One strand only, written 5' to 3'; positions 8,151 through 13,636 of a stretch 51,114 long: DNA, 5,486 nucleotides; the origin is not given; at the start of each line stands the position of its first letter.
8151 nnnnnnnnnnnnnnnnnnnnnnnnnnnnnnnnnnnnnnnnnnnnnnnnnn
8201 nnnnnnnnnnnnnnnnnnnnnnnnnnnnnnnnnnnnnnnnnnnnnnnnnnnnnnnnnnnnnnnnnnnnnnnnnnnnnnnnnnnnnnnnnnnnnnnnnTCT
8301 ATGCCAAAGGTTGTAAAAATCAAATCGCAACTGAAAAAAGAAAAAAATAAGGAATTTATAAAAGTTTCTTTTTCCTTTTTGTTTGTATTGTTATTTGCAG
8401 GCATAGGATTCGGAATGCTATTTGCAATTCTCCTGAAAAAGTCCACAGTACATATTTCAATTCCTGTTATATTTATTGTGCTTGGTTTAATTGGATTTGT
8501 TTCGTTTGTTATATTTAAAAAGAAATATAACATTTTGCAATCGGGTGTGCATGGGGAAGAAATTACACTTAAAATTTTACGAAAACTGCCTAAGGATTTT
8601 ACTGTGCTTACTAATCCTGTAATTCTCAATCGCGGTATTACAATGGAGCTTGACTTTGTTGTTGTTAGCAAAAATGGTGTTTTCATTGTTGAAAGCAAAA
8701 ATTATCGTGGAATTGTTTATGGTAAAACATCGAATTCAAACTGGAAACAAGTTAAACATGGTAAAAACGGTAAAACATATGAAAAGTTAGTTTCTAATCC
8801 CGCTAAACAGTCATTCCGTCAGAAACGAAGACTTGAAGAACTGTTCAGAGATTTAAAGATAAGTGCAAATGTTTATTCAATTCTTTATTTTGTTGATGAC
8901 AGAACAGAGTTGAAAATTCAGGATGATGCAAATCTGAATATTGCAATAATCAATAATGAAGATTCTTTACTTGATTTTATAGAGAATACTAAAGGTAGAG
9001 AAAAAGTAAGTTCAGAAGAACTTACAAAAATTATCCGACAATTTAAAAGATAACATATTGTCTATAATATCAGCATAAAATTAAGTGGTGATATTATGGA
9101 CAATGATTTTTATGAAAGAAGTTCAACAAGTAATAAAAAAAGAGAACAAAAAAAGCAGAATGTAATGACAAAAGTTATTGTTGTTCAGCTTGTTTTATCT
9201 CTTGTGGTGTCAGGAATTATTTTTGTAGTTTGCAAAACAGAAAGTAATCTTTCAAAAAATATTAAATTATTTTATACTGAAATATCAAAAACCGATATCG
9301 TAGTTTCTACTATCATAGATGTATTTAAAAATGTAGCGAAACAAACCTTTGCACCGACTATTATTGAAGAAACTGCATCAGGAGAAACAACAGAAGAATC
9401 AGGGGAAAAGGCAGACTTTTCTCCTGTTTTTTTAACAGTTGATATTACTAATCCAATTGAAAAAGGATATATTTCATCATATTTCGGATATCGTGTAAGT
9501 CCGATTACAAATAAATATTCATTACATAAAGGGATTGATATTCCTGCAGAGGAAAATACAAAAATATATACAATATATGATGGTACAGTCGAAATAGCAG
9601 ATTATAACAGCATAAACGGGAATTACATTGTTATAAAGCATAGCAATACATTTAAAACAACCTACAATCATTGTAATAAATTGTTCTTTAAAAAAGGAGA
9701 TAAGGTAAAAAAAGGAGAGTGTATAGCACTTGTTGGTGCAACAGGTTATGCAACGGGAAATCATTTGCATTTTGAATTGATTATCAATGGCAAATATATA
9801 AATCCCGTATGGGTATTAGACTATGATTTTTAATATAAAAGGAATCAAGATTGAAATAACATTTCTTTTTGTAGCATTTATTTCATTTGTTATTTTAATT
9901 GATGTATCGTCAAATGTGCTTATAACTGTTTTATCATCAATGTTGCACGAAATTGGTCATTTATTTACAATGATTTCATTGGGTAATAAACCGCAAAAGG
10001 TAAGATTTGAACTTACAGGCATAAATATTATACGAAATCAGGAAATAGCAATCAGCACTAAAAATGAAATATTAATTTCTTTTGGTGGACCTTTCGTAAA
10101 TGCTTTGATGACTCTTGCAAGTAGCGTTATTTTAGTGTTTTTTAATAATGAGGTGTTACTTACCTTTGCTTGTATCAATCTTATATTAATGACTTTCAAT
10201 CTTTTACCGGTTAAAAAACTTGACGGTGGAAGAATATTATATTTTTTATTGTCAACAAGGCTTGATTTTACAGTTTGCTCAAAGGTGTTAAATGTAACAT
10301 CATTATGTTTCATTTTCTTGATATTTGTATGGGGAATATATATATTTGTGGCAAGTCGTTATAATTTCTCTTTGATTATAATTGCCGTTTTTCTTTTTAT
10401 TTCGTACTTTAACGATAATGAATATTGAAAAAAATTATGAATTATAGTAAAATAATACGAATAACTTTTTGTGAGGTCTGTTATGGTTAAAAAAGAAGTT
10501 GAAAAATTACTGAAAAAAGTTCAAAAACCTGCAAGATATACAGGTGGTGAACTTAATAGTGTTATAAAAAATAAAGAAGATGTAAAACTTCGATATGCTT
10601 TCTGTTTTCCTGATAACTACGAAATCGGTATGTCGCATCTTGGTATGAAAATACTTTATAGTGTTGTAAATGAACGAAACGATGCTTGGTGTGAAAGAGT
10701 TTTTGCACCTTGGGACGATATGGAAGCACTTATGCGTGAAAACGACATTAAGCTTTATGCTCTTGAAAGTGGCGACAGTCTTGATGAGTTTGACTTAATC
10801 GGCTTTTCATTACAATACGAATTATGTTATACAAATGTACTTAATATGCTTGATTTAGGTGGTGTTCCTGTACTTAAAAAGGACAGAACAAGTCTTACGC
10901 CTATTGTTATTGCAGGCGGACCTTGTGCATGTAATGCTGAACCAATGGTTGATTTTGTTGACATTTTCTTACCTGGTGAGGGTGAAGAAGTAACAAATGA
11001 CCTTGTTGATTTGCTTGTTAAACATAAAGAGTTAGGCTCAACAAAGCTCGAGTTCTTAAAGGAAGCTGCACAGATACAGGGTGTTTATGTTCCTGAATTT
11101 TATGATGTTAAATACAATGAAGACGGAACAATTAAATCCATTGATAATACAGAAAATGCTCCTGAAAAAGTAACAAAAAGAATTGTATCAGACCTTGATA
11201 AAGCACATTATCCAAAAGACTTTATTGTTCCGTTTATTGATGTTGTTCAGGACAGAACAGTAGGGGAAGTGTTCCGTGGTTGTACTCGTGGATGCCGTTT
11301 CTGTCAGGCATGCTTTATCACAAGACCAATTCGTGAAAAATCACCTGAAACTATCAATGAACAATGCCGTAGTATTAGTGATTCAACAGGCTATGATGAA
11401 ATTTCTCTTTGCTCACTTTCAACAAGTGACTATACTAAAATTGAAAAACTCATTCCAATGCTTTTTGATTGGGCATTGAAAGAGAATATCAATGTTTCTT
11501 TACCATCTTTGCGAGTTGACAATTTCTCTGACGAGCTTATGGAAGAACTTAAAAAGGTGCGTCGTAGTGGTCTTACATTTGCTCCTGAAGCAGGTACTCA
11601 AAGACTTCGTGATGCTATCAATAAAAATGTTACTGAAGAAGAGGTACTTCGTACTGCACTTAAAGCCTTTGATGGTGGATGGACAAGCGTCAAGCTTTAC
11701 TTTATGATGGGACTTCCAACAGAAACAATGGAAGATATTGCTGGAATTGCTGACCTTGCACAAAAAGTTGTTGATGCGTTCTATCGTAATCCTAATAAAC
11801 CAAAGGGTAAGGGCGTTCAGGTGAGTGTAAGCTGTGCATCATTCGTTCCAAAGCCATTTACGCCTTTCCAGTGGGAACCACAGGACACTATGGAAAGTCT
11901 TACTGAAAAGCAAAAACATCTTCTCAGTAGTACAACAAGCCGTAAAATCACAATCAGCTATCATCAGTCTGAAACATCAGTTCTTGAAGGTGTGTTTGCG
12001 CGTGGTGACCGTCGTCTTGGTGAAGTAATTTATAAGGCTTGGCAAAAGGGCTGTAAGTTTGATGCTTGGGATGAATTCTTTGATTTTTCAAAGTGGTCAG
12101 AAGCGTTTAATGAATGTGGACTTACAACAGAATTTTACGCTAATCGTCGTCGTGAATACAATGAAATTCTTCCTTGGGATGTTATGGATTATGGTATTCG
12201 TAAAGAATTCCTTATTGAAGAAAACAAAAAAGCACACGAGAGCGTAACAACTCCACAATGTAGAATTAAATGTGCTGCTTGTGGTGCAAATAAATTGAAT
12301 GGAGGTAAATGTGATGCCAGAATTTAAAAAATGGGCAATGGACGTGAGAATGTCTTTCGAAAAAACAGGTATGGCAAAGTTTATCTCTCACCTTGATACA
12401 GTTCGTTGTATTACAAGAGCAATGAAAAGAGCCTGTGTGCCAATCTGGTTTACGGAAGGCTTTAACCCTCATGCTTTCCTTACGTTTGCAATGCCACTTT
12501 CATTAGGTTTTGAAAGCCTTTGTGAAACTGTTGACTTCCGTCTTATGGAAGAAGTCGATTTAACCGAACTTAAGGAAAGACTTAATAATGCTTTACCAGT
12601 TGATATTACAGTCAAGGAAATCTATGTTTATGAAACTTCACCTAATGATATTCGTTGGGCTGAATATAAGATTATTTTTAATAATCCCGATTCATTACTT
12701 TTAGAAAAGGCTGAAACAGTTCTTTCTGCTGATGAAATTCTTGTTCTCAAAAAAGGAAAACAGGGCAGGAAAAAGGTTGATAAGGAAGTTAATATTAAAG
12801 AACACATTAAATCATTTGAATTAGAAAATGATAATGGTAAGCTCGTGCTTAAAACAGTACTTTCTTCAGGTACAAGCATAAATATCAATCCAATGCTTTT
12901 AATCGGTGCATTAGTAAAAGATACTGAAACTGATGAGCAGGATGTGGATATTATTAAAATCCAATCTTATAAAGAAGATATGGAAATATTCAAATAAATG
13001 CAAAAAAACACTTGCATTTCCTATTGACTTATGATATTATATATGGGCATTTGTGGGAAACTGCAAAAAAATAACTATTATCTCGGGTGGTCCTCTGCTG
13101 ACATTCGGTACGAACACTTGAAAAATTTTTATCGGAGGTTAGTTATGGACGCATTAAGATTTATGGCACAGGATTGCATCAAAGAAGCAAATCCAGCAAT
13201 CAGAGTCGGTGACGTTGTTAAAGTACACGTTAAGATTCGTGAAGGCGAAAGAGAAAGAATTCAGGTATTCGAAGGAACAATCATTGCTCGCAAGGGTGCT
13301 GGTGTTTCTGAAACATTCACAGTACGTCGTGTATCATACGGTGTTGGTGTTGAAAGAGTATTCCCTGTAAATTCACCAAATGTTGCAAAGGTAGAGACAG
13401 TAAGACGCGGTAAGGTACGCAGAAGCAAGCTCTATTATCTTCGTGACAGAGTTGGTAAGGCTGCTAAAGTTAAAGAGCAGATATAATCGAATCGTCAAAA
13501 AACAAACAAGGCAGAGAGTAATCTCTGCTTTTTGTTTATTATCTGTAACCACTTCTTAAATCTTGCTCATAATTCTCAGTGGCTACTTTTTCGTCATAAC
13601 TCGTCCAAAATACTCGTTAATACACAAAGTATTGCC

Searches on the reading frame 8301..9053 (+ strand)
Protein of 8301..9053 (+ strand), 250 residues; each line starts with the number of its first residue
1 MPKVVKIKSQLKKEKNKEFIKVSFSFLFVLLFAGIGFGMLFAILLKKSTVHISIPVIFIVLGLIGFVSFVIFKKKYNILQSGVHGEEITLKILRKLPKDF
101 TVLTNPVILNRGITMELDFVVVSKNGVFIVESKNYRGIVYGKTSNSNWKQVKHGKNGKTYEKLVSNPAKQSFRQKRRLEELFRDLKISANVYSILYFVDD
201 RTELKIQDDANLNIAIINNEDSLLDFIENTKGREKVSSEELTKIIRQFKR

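Call 71: search_protein_families(library=pfam, proteins=[window:8301-9053:+], max_evalue=0.001)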
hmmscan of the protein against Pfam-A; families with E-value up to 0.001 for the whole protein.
window:8301-9053:+ (250 aa): 1 family
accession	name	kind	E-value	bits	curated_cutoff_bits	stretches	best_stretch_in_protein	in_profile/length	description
PF08378.17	NERD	-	2.2e-22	80.1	22.1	1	82-198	2-111/111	Nuclease-related domain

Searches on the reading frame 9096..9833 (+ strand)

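Call 71: search_protein_families(library=pfam, proteins=[window:9096-9833:+], max_evalue=0.001)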
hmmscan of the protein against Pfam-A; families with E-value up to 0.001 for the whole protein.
window:9096-9833:+ (245 aa): 1 family
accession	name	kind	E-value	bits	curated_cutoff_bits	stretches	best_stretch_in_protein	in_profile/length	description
PF01551.29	Peptidase_M23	-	4.9e-30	104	28.7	1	143-237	2-96/96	Peptidase family M23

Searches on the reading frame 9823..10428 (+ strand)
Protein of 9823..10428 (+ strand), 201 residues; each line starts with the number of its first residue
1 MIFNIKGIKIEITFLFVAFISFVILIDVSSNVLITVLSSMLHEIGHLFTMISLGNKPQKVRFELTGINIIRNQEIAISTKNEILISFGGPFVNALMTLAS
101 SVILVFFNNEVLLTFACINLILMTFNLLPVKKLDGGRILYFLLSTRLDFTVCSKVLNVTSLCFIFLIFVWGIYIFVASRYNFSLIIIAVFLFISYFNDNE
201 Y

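Call 71: search_protein_families(library=pfam, proteins=[window:9823-10428:+], max_evalue=0.001)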
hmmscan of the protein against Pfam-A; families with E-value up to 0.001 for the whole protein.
window:9823-10428:+ (201 aa): 1 family
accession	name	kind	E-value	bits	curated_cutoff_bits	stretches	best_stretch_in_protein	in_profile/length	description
PF02163.28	Peptidase_M50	-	5e-11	42.8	27.2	1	111-165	162-219/221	Peptidase family M50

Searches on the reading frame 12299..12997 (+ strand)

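Call 71: search_protein_families(library=pfam, proteins=[window:12299-12997:+], max_evalue=0.001)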
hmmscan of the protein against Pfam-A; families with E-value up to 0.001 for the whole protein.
window:12299-12997:+ (232 aa): 1 family
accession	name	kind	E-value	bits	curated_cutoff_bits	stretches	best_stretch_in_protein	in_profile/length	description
PF10105.14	DUF2344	-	3.7e-49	167.4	23.8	1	16-198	2-176/176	Uncharacterized protein conserved in bacteria (DUF2344)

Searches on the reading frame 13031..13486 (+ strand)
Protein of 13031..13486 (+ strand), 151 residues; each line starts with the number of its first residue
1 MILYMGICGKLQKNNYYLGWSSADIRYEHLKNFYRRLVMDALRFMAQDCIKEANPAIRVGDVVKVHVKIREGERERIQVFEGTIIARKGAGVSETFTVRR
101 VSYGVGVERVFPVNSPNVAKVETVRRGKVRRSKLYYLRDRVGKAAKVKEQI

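Call 71: search_protein_families(library=pfam, proteins=[window:13031-13486:+], max_evalue=0.001)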
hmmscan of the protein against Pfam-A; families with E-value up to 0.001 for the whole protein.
window:13031-13486:+ (151 aa): 1 family
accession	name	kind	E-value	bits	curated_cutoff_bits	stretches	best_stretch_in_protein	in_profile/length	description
PF01245.26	Ribosomal_L19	-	1.7e-46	157.2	22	1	44-150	5-111/111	Ribosomal protein L19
